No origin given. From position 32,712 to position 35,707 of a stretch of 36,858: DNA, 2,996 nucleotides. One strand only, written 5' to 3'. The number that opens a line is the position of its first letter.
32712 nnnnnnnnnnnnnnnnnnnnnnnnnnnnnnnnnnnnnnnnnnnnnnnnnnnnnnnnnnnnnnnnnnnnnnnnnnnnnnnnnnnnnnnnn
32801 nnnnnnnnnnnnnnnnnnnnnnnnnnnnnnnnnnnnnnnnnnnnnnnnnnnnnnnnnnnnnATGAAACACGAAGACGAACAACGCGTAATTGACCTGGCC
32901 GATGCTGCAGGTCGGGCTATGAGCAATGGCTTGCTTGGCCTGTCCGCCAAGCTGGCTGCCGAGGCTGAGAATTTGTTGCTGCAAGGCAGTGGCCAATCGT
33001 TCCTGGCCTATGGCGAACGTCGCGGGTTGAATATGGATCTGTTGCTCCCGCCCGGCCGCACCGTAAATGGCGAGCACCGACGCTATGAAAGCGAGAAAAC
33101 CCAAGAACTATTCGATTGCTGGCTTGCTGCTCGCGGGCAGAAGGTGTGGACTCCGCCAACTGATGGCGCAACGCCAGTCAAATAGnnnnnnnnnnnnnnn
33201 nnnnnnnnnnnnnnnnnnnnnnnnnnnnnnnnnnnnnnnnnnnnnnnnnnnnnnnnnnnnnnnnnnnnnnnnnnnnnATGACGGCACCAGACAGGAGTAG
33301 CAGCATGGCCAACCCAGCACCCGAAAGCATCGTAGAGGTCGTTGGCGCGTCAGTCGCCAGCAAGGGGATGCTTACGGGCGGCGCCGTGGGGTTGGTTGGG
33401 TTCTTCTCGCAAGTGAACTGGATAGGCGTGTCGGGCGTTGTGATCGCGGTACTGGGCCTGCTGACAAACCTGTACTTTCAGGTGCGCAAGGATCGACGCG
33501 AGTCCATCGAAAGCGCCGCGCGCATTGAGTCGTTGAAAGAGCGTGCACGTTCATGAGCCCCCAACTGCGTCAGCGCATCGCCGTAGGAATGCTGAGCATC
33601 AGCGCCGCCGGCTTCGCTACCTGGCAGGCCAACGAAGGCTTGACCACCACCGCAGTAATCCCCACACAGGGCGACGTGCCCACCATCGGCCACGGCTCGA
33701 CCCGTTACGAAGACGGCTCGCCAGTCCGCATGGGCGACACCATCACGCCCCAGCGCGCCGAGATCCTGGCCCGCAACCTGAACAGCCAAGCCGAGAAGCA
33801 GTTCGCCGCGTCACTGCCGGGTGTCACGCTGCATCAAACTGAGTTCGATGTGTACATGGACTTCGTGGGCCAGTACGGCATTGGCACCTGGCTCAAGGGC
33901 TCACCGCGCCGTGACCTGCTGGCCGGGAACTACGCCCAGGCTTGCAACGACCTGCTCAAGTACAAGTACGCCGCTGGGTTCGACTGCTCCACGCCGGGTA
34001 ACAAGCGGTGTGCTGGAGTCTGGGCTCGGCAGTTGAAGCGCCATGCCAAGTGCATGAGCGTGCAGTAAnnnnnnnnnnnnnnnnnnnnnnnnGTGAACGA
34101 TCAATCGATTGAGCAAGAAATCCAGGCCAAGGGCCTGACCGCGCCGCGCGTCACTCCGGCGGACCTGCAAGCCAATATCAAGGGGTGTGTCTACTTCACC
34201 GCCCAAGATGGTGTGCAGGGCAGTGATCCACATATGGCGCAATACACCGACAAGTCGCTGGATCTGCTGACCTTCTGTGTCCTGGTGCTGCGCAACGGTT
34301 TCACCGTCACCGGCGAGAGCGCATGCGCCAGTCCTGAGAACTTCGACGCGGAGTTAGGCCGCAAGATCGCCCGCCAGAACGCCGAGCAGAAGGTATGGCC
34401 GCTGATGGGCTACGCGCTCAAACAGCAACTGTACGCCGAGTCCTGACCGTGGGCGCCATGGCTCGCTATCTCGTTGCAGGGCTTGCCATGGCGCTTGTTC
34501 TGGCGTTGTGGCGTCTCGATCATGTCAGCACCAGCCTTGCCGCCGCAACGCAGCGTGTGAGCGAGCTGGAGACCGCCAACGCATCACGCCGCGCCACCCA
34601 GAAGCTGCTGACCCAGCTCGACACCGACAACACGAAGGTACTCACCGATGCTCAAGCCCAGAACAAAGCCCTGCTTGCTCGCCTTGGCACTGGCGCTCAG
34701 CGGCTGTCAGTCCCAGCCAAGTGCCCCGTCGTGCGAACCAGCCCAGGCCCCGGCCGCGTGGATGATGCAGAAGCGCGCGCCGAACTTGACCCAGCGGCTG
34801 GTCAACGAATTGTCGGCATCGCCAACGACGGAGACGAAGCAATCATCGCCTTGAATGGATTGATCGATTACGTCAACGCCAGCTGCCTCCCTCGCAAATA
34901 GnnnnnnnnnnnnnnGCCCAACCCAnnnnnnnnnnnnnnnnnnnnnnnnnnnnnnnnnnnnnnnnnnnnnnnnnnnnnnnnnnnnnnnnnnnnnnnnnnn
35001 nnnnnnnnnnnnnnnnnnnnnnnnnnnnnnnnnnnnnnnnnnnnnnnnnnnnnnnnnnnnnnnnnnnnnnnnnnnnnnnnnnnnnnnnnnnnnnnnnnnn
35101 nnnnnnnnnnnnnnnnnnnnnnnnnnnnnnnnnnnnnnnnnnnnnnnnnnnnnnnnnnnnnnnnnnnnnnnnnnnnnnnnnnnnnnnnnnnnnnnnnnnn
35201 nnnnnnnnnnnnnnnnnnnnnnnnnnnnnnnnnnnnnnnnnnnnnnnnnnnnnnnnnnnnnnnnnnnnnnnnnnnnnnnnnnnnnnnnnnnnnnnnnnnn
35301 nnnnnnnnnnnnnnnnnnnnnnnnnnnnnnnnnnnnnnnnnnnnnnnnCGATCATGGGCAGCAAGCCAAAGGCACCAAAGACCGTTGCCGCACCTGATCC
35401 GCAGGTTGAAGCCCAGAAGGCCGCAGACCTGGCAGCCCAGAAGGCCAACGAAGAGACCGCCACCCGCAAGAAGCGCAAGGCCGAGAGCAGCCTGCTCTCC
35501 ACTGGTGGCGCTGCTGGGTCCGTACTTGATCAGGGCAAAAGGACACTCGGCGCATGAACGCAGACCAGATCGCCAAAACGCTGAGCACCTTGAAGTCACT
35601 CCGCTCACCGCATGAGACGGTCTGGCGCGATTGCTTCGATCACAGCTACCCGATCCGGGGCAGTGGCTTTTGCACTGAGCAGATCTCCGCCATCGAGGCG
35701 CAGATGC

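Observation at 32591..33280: An arrangement like lambda PR'/tR' in front of the lysis cassette: late element, then a strong terminator, preceded by a small HTH protein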

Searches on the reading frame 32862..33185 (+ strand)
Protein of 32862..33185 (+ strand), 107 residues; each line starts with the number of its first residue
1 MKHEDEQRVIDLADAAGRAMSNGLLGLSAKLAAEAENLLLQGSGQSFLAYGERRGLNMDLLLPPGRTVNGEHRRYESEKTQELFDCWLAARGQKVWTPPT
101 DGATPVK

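Call 8: search_protein_families(library=phrogs, proteins=[window:32862-33185:+], max_evalue=0.01)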
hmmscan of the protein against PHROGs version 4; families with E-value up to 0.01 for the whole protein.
window:32862-33185:+ (107 aa): 0 families

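Call 9: search_protein_families(library=pfam, proteins=[window:32862-33185:+], max_evalue=0.01)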
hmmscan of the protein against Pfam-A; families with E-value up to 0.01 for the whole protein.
window:32862-33185:+ (107 aa): 0 families

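Call 52: search_protein_families(library=pfam, proteins=[window:32862-33185:+], max_evalue=10)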
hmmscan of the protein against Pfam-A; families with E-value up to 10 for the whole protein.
window:32862-33185:+ (107 aa): 0 families

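Call 63: find_homologous_proteins(query=window:32862-33185:+, max_evalue=0.001)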
Query window:32862-33185:+ (107 aa): 11 proteins with E <= 0.001 among 27 candidates.
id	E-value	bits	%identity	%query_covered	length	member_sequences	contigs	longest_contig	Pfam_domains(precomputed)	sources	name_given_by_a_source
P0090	5.3e-52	192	100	82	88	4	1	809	-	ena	-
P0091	1.6e-41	158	71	100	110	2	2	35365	-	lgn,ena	-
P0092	7.2e-41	156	71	96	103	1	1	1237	-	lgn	-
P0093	2.7e-37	145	66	100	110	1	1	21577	-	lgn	-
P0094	2.5e-36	142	66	94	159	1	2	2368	-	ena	-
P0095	1.1e-34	136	66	92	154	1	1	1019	-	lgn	-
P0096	3.4e-34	135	69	91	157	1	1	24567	-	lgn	-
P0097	1.7e-33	132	63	100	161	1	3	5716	-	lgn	-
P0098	5.6e-26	108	61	90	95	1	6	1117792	-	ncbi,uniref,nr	ncbi:hypothetical protein [Pseudomonas gingeri]|uniref:hypothetical protein n=1 Tax=Pseudomonas ging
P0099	3.8e-24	102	60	91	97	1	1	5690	-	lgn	-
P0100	7.9e-24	101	56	96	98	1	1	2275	-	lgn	-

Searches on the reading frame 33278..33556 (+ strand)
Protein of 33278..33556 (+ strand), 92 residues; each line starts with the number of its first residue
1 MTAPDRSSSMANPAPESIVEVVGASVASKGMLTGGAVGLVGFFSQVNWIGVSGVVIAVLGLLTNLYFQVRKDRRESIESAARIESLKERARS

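Call 8: search_protein_families(library=phrogs, proteins=[window:33278-33556:+], max_evalue=0.01)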
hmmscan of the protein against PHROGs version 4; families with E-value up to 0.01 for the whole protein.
window:33278-33556:+ (92 aa): 3 families
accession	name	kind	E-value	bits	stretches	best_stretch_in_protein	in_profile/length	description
phrog_4237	-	lysis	2e-23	83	1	16-86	6-77/93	holin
phrog_20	-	lysis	2.4e-08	34.9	1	32-84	39-97/151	holin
phrog_9876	-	lysis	2.3e-05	25.3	1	44-76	17-50/54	holin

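Call 9: search_protein_families(library=pfam, proteins=[window:33278-33556:+], max_evalue=0.01)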
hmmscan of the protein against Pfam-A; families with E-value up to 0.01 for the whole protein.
window:33278-33556:+ (92 aa): 2 families
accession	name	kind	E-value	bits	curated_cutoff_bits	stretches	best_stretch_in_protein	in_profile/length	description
PF16082.10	Phage_holin_2_4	-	1.7e-09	37.9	30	1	20-84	7-71/77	Bacteriophage holin family, superfamily II-like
PF04971.17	Phage_holin_2_1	-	1.3e-05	25.5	26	1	27-75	11-62/64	Bacteriophage P21 holin S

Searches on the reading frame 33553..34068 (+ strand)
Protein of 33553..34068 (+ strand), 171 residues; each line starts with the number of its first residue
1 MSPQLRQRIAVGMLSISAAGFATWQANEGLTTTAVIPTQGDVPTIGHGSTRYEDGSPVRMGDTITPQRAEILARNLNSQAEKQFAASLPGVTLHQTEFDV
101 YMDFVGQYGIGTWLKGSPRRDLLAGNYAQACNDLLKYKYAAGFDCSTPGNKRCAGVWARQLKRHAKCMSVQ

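Call 8: search_protein_families(library=phrogs, proteins=[window:33553-34068:+], max_evalue=0.01)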
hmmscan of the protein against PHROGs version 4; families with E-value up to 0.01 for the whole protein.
window:33553-34068:+ (171 aa): 3 families
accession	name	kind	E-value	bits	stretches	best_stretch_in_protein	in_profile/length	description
phrog_7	-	lysis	8.5e-29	101.2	1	10-168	548-696/873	endolysin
phrog_3617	-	unknown function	0.0019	18.5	1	39-75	278-314/405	-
phrog_28234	-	lysis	0.0021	18.2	1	36-89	92-145/372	endolysin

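Call 9: search_protein_families(library=pfam, proteins=[window:33553-34068:+], max_evalue=0.01)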
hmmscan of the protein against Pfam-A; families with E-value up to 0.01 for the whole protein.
window:33553-34068:+ (171 aa): 1 family
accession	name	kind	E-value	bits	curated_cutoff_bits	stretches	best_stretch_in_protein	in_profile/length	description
PF00959.24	Phage_lysozyme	-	7.4e-15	55.8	22.3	1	27-143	3-113/125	Phage lysozyme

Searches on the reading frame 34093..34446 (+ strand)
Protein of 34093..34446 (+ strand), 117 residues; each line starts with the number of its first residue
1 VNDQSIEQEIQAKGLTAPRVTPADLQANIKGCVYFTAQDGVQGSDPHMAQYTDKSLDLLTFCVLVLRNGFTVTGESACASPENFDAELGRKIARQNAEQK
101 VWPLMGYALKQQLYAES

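Call 8: search_protein_families(library=phrogs, proteins=[window:34093-34446:+], max_evalue=0.01)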
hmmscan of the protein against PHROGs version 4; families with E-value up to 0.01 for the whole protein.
window:34093-34446:+ (117 aa): 8 families
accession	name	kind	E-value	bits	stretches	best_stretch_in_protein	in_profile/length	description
phrog_322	-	unknown function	1.3e-56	193.7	1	1-116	6-106/239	-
phrog_16684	-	unknown function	8.6e-34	116.5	1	52-113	14-75/78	-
phrog_3934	-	unknown function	1.6e-29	104.3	1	54-116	41-103/336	-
phrog_9467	-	unknown function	8.2e-13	49.3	1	60-112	98-150/155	-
phrog_37939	-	unknown function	4.9e-12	46.8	1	3-111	5-103/308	-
phrog_4435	-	unknown function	2.1e-07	32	1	60-108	34-84/252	-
phrog_419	-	unknown function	2.5e-07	31.5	1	55-113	214-273/300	-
phrog_34966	-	unknown function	2.9e-06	28.3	1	22-103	108-191/199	-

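Call 9: search_protein_families(library=pfam, proteins=[window:34093-34446:+], max_evalue=0.01)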
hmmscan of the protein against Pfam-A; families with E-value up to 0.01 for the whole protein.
window:34093-34446:+ (117 aa): 1 family
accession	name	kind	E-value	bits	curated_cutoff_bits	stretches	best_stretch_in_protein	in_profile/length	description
PF13876.11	Phage_gp49_66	-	3.1e-31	108.2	27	1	20-113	1-82/82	Phage protein (N4 Gp49/phage Sf6 gene 66) family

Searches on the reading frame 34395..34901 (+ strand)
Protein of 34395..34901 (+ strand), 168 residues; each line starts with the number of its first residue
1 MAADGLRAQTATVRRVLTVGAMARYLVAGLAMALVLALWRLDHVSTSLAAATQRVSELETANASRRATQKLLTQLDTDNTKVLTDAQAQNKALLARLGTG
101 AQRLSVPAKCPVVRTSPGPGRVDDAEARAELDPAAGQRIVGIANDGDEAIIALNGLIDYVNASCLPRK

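Call 8: search_protein_families(library=phrogs, proteins=[window:34395-34901:+], max_evalue=0.01)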
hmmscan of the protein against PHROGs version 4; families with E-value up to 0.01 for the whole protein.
window:34395-34901:+ (168 aa): 4 families
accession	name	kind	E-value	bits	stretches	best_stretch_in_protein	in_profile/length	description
phrog_2466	-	lysis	6.2e-30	105.2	1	16-165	14-168/172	Rz-like spanin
phrog_13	-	lysis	2.2e-22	80.8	1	25-165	7-153/154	Rz-like spanin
phrog_1327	-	lysis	2.4e-15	57.7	1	22-161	5-152/158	Rz-like spanin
phrog_89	-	lysis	0.0028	18.6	1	22-103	4-86/143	Rz-like spanin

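Call 9: search_protein_families(library=pfam, proteins=[window:34395-34901:+], max_evalue=0.01)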
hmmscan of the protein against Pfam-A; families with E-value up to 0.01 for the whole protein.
window:34395-34901:+ (168 aa): 1 family
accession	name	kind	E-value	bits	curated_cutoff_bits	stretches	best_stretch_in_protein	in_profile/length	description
PF03245.18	Phage_lysis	-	5.3e-13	49.7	25.4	1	50-164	15-125/126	Bacteriophage Rz lysis protein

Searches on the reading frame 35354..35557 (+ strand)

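Call 8: search_protein_families(library=phrogs, proteins=[window:35354-35557:+], max_evalue=0.01)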
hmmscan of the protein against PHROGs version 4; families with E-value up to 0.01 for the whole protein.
window:35354-35557:+ (67 aa): 2 families
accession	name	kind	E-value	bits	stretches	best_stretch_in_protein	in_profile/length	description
phrog_9015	-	unknown function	2.3e-10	42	1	13-66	28-77/79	-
phrog_32521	-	unknown function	5.3e-05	24.1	1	1-49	1-46/62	-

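Call 9: search_protein_families(library=pfam, proteins=[window:35354-35557:+], max_evalue=0.01)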
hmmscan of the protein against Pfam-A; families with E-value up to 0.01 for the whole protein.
window:35354-35557:+ (67 aa): 0 families
